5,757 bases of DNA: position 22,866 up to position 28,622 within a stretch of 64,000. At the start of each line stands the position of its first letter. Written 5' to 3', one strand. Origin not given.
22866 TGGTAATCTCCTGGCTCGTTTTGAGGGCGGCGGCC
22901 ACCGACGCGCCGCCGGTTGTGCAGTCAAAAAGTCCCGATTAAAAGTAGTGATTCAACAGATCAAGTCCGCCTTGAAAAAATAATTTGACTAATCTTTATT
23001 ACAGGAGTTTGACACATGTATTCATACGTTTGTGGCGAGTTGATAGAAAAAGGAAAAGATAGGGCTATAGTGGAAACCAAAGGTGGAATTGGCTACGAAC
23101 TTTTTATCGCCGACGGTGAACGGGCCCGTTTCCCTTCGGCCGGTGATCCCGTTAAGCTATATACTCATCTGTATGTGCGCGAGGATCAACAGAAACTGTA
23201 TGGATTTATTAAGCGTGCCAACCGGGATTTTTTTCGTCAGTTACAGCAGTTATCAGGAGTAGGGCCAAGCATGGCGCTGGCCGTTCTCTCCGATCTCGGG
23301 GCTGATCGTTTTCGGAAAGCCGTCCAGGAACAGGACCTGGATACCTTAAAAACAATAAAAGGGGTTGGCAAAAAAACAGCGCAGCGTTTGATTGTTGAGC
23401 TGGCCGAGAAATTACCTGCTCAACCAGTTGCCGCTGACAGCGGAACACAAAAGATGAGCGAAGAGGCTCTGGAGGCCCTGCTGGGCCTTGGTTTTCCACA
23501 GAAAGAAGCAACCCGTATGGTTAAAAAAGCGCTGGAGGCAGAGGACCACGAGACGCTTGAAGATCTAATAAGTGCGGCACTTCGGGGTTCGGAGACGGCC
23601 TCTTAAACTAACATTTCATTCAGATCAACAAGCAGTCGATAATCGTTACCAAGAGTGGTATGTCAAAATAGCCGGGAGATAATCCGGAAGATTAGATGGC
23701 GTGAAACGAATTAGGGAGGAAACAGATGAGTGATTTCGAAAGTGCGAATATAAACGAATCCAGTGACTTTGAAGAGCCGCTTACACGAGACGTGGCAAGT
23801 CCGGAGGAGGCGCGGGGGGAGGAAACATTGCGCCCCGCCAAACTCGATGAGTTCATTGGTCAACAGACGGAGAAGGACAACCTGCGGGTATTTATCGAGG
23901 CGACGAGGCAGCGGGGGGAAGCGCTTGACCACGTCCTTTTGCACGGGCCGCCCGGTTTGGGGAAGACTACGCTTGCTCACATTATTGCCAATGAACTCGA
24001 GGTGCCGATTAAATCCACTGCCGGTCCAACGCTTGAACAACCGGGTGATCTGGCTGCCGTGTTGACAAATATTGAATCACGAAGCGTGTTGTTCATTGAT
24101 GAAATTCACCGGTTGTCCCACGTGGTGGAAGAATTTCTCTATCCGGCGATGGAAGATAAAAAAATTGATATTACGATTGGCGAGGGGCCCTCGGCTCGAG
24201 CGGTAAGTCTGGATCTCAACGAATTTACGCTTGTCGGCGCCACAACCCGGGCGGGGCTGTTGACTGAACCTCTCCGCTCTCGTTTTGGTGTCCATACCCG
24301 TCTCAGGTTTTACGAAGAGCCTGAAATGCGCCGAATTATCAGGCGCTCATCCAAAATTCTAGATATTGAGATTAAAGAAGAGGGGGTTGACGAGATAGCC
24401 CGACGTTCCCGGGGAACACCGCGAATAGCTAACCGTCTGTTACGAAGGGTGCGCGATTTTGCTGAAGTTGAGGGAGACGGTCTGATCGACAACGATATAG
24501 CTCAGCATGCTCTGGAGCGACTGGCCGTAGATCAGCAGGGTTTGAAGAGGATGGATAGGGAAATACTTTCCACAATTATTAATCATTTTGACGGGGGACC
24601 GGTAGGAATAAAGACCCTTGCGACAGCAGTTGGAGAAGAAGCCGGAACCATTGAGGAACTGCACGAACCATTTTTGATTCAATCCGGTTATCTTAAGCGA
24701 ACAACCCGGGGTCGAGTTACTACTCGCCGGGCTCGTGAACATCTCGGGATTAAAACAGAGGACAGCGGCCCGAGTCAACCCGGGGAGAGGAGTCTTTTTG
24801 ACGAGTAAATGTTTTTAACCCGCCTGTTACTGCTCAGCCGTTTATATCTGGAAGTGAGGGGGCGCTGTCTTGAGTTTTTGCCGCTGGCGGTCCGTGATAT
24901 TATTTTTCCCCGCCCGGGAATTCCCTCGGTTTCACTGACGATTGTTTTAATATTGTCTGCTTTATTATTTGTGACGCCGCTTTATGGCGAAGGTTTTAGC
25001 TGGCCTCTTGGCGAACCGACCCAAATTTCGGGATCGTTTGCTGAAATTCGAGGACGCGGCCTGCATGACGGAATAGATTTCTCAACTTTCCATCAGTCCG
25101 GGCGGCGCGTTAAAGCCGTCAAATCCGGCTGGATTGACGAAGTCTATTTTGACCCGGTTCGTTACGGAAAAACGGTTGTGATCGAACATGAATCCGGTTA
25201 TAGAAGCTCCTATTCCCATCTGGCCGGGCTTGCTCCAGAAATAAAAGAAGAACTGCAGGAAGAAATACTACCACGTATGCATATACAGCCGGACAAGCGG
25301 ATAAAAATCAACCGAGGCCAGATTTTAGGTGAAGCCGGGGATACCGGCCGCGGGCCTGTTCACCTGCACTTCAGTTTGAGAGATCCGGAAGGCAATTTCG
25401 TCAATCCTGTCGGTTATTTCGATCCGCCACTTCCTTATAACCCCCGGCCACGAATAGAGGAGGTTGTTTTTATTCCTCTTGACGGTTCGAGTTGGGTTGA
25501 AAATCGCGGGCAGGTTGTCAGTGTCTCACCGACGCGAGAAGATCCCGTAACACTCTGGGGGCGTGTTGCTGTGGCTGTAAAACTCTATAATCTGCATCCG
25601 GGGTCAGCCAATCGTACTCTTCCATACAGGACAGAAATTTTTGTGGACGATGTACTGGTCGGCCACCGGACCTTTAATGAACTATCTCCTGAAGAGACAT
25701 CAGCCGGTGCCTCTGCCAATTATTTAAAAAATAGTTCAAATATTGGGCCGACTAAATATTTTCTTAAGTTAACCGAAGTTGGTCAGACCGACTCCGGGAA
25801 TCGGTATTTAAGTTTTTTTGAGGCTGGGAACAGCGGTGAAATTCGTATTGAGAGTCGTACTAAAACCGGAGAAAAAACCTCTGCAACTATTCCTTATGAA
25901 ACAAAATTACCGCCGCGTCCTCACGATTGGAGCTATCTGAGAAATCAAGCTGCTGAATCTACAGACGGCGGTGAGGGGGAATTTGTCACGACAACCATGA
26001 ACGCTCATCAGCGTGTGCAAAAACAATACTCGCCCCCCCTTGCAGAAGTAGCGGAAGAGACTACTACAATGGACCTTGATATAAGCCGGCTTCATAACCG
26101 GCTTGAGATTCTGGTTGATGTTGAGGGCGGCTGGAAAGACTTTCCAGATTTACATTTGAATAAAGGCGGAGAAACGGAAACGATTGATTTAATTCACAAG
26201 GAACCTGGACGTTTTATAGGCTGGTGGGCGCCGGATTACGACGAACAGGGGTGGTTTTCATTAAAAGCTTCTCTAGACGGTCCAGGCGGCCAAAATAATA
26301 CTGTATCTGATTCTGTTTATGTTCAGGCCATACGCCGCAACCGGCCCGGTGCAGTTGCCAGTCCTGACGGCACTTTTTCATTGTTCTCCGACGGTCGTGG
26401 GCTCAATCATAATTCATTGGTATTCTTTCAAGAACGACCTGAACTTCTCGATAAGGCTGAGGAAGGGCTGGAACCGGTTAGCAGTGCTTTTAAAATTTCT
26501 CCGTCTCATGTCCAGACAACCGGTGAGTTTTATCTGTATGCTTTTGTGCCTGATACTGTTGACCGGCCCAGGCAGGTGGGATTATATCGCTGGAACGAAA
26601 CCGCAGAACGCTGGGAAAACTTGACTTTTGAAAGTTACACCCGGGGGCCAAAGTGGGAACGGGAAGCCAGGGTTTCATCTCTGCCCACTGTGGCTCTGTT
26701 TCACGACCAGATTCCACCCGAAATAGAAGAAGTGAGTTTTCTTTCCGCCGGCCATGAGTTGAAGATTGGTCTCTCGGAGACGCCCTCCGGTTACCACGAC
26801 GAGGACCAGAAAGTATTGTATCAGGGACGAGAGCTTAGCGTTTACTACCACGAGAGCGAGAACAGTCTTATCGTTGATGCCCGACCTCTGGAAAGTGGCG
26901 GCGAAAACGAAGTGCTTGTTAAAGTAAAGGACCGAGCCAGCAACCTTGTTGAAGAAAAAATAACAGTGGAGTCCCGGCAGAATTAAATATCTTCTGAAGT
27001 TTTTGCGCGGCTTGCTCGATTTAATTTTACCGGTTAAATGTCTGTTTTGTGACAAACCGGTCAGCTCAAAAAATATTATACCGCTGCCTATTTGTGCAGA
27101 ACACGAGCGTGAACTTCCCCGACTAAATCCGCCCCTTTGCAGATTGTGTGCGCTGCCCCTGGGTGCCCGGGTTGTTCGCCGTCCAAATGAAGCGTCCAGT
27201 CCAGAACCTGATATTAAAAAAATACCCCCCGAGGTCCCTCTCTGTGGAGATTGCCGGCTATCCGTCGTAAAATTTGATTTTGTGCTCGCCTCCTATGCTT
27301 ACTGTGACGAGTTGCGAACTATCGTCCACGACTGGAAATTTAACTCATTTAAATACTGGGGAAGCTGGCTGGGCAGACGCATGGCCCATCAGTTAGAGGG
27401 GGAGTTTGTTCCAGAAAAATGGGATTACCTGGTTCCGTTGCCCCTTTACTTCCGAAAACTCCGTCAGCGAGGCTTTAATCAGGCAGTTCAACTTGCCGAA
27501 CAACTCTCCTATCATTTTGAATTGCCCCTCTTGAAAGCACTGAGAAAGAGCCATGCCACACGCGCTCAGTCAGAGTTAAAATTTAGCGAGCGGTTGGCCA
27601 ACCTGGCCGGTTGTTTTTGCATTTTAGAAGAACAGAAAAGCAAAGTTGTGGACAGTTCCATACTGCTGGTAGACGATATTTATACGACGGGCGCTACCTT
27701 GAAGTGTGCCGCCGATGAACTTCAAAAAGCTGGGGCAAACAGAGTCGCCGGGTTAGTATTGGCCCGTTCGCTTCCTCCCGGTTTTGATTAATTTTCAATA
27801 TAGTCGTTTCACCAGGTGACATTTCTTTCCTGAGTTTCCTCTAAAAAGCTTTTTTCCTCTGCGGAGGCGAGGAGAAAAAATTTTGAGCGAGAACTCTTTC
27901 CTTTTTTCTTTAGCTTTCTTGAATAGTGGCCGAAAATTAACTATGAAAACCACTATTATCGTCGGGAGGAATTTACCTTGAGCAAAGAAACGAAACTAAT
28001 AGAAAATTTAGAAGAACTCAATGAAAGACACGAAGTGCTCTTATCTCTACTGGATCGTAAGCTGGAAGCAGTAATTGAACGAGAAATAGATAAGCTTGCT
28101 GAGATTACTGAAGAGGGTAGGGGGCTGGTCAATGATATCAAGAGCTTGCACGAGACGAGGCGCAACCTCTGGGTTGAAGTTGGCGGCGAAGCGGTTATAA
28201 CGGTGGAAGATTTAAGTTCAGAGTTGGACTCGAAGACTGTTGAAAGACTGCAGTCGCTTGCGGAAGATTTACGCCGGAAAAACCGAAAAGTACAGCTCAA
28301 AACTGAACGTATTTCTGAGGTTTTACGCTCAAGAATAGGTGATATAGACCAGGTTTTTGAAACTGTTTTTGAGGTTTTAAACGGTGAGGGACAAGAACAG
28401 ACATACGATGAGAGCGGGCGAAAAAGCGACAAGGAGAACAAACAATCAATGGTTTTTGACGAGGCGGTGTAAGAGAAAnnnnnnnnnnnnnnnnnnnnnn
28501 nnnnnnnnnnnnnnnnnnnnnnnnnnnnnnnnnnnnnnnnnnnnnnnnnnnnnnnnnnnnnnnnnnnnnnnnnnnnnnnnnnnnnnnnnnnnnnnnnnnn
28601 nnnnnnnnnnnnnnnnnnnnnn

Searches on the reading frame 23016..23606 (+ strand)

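Call 83: search_protein_families(library=pfam, proteins=[window:23016-23606:+], max_evalue=0.00001)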
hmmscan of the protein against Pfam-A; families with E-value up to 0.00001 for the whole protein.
window:23016-23606:+ (196 aa): 5 families
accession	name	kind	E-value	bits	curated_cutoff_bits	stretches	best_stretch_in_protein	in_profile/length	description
PF01330.27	RuvA_N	-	1.8e-18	66.8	23.6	1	1-63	1-61/61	RuvA N terminal domain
PF14520.12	HHH_5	-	9.3e-16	58.5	27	1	73-130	1-56/57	Helix-hairpin-helix domain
PF07499.19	RuvA_C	-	5.9e-12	46.3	24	1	147-190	2-44/47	RuvA, C-terminal domain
PF00633.29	HHH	-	2.2e-09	37.1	24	0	104-125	6-27/30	Helix-hairpin-helix motif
PF21176.3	RecR_HhH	-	1.7e-06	28.2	27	0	109-129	6-26/45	RecR, helix-hairpin-helix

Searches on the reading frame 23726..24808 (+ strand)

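Call 84: search_protein_families(library=pfam, proteins=[window:23726-24808:+], max_evalue=0.00001)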
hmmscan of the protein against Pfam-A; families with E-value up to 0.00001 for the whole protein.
window:23726-24808:+ (360 aa): 7 families
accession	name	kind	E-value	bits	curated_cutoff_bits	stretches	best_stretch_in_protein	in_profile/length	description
PF05496.18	RuvB_N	-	5.3e-76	254.2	27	1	35-193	1-159/159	Holliday junction DNA helicase RuvB P-loop domain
PF17864.7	AAA_lid_4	-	7e-32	109.5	27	1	196-269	1-74/74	RuvB AAA lid domain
PF05491.19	RuvB_C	-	1.1e-22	80.2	24.7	1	271-340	2-71/72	RuvB C-terminal winged helix domain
PF00004.35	AAA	-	2.3e-22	80.3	21.2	1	70-193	1-129/131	ATPase family associated with various cellular activities (AAA)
PF07728.20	AAA_5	-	4.7e-08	33.6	22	1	69-187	1-139/139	AAA domain (dynein-related subfamily)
PF13191.12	AAA_16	-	6.3e-07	30.5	32.6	0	42-92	1-49/167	AAA ATPase domain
PF13401.12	AAA_22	-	8.9e-06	26.5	27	0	69-93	7-31/130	AAA domain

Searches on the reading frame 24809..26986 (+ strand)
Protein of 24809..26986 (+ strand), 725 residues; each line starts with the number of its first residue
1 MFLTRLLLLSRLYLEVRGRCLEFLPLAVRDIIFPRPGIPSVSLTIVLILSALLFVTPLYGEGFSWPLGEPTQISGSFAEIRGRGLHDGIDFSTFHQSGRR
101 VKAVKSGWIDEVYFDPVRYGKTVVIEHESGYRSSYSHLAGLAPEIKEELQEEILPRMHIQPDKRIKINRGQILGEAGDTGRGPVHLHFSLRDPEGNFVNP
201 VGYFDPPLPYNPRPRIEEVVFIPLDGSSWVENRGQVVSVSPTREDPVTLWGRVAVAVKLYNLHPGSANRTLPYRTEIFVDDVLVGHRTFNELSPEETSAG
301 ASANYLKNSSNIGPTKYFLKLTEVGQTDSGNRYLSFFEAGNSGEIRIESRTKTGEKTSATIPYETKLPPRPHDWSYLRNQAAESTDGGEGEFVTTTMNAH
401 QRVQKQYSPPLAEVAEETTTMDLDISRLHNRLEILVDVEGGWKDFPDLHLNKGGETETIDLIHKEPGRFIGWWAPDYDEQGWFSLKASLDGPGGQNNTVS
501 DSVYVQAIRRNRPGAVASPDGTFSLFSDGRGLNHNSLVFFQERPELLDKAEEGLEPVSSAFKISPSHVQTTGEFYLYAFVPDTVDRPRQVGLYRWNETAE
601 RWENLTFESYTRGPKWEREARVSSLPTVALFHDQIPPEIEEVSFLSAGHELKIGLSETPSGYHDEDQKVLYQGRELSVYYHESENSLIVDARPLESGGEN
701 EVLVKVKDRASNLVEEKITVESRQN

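Call 27: search_protein_families(library=pfam, proteins=[window:24809-26986:+], max_evalue=1e-8)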
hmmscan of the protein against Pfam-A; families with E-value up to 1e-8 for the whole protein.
window:24809-26986:+ (725 aa): 1 family
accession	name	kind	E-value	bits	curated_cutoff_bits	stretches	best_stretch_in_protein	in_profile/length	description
PF01551.29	Peptidase_M23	-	2.1e-13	50.7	28.7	0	85-142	2-56/96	Peptidase family M23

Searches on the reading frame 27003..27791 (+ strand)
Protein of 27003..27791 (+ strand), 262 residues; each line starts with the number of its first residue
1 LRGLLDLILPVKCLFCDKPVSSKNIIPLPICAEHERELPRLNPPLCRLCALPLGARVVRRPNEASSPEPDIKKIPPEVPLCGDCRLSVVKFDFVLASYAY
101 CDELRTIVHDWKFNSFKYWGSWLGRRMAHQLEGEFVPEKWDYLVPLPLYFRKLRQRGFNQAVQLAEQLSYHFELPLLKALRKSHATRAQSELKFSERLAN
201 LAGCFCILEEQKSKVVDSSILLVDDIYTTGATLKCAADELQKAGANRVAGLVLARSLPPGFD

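Call 84: search_protein_families(library=pfam, proteins=[window:27003-27791:+], max_evalue=0.00001)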
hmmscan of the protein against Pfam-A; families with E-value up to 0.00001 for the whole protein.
window:27003-27791:+ (262 aa): 2 families
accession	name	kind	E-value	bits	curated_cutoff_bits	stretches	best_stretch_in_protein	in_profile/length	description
PF00156.33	Pribosyltran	-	1.5e-08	34.5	26.3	1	160-254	39-124/158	Phosphoribosyl transferase domain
PF18912.6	DZR_2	-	2.8e-06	27.5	27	0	4-84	1-55/56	Double zinc ribbon domain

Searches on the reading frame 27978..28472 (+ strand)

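Call 84: search_protein_families(library=pfam, proteins=[window:27978-28472:+], max_evalue=0.00001)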
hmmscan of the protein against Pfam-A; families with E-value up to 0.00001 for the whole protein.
window:27978-28472:+ (164 aa): 1 family
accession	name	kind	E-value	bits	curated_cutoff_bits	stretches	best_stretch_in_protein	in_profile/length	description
PF05130.17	FlgN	-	5.7e-13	50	30.5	1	3-149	2-145/147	FlgN protein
